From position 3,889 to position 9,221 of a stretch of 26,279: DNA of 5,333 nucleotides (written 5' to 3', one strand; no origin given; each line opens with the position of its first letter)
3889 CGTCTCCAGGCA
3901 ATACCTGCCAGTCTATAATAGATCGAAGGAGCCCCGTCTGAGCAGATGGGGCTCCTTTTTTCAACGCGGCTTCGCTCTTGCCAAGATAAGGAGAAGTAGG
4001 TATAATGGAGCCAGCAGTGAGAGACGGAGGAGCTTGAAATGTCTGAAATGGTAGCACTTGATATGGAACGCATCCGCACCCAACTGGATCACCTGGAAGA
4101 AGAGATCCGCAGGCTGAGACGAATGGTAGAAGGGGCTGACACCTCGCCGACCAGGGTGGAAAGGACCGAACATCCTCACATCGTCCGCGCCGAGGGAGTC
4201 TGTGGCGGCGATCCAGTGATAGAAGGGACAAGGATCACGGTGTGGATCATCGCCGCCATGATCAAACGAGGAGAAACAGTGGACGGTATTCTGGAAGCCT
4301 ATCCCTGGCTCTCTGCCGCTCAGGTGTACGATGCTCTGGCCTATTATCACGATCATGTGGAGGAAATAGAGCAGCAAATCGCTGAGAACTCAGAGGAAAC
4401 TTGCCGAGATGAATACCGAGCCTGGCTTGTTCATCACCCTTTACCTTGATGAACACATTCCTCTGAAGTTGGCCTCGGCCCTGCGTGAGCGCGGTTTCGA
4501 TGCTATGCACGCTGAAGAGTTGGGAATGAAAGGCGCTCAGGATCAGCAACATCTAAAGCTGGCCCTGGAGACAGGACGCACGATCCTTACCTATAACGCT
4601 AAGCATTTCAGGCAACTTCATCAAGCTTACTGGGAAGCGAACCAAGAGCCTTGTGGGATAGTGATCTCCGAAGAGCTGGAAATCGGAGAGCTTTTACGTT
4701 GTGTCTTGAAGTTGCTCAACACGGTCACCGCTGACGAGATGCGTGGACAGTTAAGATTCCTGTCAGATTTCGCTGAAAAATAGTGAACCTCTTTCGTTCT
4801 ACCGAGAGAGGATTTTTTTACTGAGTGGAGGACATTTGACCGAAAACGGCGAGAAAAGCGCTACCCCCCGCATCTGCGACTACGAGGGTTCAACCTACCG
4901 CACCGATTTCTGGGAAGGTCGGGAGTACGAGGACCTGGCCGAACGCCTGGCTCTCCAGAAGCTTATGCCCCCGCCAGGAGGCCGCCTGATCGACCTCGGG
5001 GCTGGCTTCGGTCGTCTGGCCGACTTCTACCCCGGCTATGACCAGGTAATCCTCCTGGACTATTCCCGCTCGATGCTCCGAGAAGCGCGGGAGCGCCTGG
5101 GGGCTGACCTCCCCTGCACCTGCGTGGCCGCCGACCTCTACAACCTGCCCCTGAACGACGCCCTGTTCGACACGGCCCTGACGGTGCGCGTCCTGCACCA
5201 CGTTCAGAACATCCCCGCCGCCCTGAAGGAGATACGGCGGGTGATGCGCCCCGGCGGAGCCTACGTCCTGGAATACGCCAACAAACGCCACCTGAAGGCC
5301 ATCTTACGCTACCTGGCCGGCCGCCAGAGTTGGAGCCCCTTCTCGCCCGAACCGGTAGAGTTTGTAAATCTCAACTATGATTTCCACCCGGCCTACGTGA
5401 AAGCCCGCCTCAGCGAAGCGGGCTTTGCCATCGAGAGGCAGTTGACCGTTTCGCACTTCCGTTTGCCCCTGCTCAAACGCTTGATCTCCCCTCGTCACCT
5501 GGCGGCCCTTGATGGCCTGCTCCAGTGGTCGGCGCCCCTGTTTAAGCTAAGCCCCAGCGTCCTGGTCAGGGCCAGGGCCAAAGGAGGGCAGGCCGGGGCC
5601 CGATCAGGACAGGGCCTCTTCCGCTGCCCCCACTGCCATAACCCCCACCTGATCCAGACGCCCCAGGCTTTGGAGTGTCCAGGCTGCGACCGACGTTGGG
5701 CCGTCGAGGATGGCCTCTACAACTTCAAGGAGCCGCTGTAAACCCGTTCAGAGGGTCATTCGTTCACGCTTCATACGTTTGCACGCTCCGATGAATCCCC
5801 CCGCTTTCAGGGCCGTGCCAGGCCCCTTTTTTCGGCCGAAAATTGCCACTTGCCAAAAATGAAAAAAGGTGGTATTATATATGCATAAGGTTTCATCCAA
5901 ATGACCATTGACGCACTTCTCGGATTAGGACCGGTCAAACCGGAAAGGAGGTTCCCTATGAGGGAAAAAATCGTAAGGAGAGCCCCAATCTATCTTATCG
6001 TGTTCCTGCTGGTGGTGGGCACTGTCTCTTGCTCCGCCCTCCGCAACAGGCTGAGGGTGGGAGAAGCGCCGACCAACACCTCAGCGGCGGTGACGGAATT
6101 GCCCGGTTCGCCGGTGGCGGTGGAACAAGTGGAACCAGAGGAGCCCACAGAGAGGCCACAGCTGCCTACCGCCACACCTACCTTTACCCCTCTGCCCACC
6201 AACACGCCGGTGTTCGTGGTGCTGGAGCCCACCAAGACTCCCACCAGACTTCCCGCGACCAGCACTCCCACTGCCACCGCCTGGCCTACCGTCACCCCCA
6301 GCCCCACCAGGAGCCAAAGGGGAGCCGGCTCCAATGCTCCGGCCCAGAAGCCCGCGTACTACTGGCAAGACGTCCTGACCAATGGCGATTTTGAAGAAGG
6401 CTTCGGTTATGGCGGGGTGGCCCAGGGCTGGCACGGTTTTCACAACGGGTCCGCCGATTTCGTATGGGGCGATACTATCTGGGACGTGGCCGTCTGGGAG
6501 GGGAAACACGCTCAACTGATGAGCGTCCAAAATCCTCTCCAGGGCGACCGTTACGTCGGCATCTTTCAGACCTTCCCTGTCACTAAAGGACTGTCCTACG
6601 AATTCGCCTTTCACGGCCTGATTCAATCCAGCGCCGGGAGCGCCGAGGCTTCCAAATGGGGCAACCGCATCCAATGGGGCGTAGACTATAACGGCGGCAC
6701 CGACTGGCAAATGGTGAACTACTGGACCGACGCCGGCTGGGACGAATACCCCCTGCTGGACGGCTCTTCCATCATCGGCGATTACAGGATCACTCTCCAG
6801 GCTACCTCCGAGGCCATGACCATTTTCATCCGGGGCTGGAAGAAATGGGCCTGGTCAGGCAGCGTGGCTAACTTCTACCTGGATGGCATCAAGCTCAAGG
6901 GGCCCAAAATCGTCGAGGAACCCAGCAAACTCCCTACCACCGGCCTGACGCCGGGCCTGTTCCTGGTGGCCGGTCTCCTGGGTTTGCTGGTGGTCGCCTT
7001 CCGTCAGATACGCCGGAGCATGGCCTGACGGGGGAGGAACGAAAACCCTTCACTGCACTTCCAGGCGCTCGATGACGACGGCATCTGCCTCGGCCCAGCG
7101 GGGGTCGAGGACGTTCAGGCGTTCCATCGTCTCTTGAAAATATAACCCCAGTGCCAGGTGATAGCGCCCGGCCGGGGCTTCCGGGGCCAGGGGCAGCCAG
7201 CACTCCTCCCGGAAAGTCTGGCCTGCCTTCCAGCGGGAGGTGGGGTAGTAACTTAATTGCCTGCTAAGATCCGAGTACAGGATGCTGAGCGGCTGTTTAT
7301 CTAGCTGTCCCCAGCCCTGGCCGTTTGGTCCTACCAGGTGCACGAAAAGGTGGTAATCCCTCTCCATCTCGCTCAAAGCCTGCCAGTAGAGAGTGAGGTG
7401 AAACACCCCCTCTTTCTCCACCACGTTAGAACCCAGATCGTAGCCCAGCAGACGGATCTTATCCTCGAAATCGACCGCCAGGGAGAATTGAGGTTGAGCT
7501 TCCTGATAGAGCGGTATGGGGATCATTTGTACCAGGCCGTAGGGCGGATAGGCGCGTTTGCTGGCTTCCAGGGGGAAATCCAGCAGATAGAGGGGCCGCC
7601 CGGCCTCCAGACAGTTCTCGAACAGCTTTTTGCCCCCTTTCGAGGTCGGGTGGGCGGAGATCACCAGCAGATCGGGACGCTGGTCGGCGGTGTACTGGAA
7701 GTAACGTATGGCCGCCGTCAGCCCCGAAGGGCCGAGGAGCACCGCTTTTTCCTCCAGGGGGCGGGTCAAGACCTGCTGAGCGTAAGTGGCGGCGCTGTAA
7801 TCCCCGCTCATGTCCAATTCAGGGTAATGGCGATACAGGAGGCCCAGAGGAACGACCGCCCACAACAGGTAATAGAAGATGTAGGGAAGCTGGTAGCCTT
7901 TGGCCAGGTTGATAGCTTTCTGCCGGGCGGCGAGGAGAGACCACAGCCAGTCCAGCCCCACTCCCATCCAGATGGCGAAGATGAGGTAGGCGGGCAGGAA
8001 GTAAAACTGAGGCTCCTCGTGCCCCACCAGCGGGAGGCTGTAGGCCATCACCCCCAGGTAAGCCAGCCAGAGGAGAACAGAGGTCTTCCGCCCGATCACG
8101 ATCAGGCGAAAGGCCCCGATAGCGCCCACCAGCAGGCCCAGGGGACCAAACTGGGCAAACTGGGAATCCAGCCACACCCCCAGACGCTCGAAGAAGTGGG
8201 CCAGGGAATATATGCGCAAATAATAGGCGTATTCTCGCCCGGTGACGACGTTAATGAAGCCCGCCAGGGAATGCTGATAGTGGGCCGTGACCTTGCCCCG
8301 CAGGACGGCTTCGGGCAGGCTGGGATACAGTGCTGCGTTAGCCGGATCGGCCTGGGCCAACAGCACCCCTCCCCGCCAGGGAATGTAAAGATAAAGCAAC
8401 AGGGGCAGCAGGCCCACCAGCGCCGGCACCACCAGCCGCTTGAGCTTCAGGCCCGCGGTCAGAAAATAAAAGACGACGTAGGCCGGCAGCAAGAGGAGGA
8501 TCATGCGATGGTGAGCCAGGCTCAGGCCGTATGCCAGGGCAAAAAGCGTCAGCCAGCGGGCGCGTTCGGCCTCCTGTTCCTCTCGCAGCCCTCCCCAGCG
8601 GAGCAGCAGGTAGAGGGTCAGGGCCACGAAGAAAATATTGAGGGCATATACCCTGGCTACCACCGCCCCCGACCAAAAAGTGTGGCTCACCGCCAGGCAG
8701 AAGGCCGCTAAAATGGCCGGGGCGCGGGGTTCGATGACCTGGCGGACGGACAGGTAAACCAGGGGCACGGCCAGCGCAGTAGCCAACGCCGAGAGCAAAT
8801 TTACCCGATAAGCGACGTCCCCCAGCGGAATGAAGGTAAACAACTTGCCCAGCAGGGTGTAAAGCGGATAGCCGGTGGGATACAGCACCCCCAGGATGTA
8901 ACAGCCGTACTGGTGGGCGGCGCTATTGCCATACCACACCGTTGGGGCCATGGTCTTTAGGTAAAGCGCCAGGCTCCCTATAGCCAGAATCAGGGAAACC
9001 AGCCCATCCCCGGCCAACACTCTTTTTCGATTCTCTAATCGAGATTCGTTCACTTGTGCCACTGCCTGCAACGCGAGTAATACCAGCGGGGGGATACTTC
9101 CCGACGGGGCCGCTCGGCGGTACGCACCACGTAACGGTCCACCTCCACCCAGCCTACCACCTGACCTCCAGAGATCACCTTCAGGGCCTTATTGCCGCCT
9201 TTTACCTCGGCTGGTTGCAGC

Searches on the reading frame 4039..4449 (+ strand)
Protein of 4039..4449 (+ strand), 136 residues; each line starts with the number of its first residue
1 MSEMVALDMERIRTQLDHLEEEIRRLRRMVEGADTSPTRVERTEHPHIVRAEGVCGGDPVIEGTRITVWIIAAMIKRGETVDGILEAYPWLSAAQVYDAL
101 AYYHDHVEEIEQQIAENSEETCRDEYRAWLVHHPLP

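Call 7: search_protein_families(library=pfam, proteins=[window:4039-4449:+], max_evalue=0.01)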
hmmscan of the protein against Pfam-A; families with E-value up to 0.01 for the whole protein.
window:4039-4449:+ (136 aa): 1 family
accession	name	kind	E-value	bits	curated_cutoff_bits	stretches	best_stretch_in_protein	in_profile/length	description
PF04255.20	DUF433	-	3.7e-21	75.2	23.6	1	48-103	1-56/56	Protein of unknown function (DUF433)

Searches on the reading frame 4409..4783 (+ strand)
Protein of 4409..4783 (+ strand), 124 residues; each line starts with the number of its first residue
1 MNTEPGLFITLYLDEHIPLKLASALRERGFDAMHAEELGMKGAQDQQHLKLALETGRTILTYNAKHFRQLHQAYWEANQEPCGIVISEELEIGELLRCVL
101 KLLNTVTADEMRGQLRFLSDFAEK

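Call 7: search_protein_families(library=pfam, proteins=[window:4409-4783:+], max_evalue=0.01)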
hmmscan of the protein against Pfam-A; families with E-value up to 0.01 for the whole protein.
window:4409-4783:+ (124 aa): 3 families
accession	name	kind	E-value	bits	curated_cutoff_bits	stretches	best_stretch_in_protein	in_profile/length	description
PF18480.7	DUF5615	-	2.7e-16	59.8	23.8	1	11-118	3-107/110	Domain of unknown function (DUF5615)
PF18478.7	PIN_10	-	2.4e-05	24.7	26.2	1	11-65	3-61/84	PIN like domain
PF01927.22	Mut7-C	-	0.0024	18.4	23.3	1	12-72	4-58/146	Mut7-C RNAse domain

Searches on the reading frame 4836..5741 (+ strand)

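Call 7: search_protein_families(library=pfam, proteins=[window:4836-5741:+], max_evalue=0.01)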
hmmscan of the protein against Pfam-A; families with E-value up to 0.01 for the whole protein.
window:4836-5741:+ (301 aa): 11 families
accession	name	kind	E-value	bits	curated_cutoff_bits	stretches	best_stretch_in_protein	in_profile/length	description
PF08241.18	Methyltransf_11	-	6.2e-20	72.1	21.2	1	53-144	2-94/95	Methyltransferase domain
PF13649.12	Methyltransf_25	-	4.7e-17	62.9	27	1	52-141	2-97/97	Methyltransferase domain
PF08242.18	Methyltransf_12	-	5e-14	53.3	30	1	52-141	1-96/98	Methyltransferase domain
PF13847.12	Methyltransf_31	-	1.8e-12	47.6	27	1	48-155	4-120/145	Methyltransferase domain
PF13489.12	Methyltransf_23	-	1.5e-11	44.8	27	1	30-158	8-124/164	Methyltransferase domain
PF01209.24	Ubie_methyltran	-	1.3e-07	31.6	20.1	1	61-149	65-156/233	ubiE/COQ5 methyltransferase family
PF05148.21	Methyltransf_8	-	0.00077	19.8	27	1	96-145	108-156/219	Hypothetical methyltransferase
PF05180.17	zf-DNL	-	0.0017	18.7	27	0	257-274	24-41/64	DNL zinc finger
PF23547.1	Zn_ribbon_FGT1_1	-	0.0018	18.3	27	0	280-297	4-21/35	FORGETTER1 first zinc ribbon domain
PF12760.12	Zn_ribbon_IS1595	-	0.0032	17.8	25.4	1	258-286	16-45/46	Transposase zinc-ribbon domain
PF07295.17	DUF1451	-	0.0065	17.1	26.1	0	251-286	103-139/146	Zinc-ribbon containing domain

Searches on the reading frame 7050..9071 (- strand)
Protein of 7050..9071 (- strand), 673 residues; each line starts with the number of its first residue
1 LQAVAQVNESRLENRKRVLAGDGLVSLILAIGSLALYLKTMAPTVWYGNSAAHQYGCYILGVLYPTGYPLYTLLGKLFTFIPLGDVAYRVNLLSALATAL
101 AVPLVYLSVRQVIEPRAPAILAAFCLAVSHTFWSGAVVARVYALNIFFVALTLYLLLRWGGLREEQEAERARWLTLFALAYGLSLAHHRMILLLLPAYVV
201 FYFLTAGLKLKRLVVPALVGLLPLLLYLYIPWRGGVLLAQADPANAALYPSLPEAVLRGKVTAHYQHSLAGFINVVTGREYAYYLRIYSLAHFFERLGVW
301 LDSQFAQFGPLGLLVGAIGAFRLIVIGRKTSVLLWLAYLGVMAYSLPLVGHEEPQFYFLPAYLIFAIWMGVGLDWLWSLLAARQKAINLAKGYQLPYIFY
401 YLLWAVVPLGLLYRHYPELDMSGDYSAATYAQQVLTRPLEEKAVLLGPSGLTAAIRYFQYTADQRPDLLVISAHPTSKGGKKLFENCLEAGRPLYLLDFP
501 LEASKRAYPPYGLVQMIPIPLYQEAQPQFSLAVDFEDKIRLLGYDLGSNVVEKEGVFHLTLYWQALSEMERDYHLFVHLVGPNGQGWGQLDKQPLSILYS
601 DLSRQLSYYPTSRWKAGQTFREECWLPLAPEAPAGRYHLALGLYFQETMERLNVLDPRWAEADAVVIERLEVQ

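Call 4: search_protein_families(library=pfam, proteins=[window:7050-9071:-], max_evalue=0.1)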
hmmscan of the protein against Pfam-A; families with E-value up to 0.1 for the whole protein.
window:7050-9071:- (673 aa): 4 families
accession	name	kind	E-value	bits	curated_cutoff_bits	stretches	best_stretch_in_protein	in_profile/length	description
PF11028.14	TMEM260-like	-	6.1e-34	117.8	24.2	1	58-205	10-173/179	Protein O-mannosyl-transferase TMEM260-like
PF13231.12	PMT_2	-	1.3e-07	32.4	26.1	1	70-227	5-154/160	Dolichyl-phosphate-mannose-protein mannosyltransferase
PF02366.24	PMT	-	1.3e-05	25.3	22.7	1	88-203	83-198/245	Dolichyl-phosphate-mannose-protein mannosyltransferase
PF09843.14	DUF2070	-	0.059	12.1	30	1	90-231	43-148/561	Predicted membrane protein (DUF2070)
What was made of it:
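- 7050..9071 (-): Gene H: GT-C-type glycosyltransferase (TMEM260-like/PMT) that overlaps the end of G. Probably the last gene of the operon. Pfam TMEM260-like 6.1e-34, PMT_2 1.3e-7 (call 4).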

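Call 5: search_protein_families(library=padloc, proteins=[window:7050-9071:-], max_evalue=0.1)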
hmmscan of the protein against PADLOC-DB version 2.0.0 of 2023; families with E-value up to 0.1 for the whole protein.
window:7050-9071:- (673 aa): 0 families

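Call 6: search_protein_families(library=ncbifam, proteins=[window:7050-9071:-], max_evalue=0.1)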
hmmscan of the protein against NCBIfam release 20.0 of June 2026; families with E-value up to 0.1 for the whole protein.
window:7050-9071:- (673 aa): 0 families
